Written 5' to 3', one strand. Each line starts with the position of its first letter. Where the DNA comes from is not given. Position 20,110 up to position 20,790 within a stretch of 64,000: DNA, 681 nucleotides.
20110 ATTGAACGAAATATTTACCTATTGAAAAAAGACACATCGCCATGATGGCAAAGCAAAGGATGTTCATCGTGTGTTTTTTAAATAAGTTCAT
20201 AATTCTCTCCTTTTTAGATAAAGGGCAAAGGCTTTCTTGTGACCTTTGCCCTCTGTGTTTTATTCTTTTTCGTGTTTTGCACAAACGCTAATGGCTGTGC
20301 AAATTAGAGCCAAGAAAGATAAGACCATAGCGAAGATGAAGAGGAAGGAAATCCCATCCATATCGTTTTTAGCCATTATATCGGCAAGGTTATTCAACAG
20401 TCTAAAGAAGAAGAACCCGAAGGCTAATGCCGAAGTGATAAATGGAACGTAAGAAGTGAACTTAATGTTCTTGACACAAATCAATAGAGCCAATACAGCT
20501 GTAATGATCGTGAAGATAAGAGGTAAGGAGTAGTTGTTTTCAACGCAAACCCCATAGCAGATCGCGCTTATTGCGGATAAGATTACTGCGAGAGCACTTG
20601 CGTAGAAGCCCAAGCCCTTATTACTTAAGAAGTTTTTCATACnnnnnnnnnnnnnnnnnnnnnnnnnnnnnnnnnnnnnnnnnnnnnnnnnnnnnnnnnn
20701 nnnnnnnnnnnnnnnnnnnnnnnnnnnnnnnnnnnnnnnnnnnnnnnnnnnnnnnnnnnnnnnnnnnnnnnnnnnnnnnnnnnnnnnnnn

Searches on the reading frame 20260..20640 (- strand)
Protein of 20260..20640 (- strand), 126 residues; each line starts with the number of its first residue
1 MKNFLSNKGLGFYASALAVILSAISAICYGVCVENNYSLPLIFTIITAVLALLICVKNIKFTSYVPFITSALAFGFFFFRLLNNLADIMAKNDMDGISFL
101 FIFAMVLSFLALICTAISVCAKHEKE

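Call 10: search_protein_families(library=pfam, proteins=[window:20260-20640:-], max_evalue=0.01)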
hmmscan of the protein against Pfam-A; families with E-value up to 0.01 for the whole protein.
window:20260-20640:- (126 aa): 0 families

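Call 31: search_protein_families(library=ncbifam, proteins=[window:20260-20640:-], max_evalue=0.01)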
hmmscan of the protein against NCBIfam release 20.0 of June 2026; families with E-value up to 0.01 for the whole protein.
window:20260-20640:- (126 aa): 0 families

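Call 59: find_homologous_proteins(query=window:20260-20640:-, max_evalue=0.01)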
Query window:20260-20640:- (126 aa): 1 proteins with E <= 0.01 among 35 candidates.
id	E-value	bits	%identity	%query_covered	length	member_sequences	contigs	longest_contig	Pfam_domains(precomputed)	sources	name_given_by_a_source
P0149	1.9e-71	256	100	100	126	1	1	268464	-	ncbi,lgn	-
